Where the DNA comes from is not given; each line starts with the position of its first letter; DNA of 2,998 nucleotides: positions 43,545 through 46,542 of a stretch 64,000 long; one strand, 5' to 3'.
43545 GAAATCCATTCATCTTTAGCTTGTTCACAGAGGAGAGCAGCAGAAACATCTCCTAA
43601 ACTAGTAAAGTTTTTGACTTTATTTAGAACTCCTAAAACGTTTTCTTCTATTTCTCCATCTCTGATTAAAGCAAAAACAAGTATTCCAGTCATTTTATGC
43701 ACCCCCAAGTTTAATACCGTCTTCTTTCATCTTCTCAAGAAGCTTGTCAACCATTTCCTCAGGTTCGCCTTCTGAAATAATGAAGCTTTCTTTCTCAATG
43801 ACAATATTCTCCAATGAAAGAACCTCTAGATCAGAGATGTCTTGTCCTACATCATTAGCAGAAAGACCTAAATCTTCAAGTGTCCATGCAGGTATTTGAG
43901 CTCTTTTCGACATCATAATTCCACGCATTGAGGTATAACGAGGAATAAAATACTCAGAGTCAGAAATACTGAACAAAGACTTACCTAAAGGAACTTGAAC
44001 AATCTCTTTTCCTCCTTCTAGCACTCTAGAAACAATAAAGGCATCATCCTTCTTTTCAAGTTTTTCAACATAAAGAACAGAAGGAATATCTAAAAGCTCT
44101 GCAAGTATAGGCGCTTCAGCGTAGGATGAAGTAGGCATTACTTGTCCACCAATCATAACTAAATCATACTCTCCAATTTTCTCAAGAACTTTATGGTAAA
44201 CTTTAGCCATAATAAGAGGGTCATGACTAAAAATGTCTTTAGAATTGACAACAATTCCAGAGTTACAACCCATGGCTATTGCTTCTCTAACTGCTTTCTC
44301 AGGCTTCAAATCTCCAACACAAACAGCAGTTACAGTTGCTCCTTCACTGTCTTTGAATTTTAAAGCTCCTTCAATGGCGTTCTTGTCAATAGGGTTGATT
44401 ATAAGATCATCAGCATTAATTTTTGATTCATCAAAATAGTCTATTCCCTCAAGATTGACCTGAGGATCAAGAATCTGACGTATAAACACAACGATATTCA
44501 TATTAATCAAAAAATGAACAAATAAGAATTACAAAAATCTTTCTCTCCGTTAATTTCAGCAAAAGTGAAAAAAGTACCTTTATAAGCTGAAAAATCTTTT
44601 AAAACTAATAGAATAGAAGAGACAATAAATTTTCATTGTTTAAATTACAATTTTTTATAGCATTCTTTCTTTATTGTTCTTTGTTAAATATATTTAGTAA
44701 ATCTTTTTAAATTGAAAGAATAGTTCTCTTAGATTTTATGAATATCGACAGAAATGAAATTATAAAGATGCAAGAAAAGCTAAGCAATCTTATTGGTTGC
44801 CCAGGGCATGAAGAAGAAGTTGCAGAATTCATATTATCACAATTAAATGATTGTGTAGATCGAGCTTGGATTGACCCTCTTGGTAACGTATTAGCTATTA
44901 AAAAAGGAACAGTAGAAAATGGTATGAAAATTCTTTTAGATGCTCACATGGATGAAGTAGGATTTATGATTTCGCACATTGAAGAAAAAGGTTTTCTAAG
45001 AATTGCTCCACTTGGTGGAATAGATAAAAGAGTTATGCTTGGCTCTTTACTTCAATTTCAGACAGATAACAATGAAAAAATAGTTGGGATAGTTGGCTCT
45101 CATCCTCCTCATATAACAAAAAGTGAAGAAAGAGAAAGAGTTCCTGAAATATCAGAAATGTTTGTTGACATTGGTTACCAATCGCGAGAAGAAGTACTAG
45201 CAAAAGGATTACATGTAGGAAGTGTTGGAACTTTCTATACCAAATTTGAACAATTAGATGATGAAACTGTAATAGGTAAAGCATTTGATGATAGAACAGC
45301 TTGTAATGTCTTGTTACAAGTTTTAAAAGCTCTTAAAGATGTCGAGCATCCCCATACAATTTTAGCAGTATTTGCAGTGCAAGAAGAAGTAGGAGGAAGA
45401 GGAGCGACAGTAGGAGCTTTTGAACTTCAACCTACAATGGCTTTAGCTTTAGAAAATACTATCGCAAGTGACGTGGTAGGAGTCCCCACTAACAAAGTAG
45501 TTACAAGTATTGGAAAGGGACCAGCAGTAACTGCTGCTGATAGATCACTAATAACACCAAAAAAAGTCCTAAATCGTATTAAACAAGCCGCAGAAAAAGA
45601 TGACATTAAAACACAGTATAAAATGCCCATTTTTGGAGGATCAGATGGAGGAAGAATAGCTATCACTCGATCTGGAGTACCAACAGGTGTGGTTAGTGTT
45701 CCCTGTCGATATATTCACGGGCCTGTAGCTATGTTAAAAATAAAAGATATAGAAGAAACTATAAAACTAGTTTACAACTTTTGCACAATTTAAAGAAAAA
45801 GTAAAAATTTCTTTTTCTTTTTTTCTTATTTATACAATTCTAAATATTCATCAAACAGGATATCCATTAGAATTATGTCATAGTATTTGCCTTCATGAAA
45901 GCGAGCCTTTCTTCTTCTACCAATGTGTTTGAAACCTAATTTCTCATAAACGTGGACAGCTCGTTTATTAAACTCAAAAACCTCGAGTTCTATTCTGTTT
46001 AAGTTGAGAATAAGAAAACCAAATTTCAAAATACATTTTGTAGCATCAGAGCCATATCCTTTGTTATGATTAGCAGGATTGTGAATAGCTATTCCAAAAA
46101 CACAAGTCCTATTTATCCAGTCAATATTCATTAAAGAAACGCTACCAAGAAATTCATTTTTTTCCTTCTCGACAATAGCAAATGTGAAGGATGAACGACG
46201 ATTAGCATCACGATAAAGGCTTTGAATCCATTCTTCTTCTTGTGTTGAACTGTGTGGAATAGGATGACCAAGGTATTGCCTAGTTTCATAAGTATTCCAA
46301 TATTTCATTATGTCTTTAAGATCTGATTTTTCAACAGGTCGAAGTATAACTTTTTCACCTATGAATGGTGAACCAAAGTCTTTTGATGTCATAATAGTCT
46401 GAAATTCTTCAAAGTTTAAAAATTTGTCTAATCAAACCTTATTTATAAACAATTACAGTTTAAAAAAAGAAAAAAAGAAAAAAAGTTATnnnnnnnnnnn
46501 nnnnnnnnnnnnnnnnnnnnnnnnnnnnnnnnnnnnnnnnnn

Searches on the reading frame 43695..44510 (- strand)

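Call 61: search_protein_families(library=pfam, proteins=[window:43695-44510:-], max_evalue=0.00001)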
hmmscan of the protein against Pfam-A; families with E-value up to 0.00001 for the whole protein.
window:43695-44510:- (271 aa): 1 family
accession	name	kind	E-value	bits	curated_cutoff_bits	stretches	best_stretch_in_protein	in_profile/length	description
PF01012.27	ETF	-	4.6e-24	85.7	26.7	1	35-213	10-180/181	Electron transfer flavoprotein domain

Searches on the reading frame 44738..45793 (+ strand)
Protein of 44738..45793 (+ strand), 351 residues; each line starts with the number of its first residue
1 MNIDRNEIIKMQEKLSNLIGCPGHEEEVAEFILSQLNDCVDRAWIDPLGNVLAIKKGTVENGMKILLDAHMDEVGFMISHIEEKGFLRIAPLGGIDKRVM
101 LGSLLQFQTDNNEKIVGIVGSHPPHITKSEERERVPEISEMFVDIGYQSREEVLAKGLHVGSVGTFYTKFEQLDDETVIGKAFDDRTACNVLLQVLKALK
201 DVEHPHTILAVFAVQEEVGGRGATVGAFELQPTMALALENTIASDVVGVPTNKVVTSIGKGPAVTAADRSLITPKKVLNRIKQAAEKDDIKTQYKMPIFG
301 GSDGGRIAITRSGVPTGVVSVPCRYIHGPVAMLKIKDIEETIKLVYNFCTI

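Call 61: search_protein_families(library=pfam, proteins=[window:44738-45793:+], max_evalue=0.00001)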
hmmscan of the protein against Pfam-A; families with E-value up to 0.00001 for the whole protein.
window:44738-45793:+ (351 aa): 2 families
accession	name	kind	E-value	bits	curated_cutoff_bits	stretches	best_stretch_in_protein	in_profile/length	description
PF05343.19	Peptidase_M42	-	3.1e-95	319.1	23.2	1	49-344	1-292/292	M42 glutamyl aminopeptidase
PF01546.33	Peptidase_M20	-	4.6e-08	33.6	24.6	1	183-348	34-203/206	Peptidase family M20/M25/M40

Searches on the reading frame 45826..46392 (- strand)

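Call 3: search_protein_families(library=pfam, proteins=[window:45826-46392:-], max_evalue=0.01)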
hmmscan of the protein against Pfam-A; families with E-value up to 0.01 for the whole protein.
window:45826-46392:- (188 aa): 5 families
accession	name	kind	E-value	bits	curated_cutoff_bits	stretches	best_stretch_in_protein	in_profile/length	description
PF13302.13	Acetyltransf_3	-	1.3e-26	94.4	25.4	1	15-155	2-138/138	Acetyltransferase (GNAT) domain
PF13420.13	Acetyltransf_4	-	6.3e-14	52.7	24.3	1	17-174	1-154/155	Acetyltransferase (GNAT) domain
PF00583.31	Acetyltransf_1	-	6.7e-11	42.9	20.7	1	50-154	17-116/116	Acetyltransferase (GNAT) family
PF13508.13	Acetyltransf_7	-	0.0005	20.8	27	1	70-155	4-83/84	Acetyltransferase (GNAT) domain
PF13673.13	Acetyltransf_10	-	0.0067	16.8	23.6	0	70-163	31-116/128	Acetyltransferase (GNAT) domain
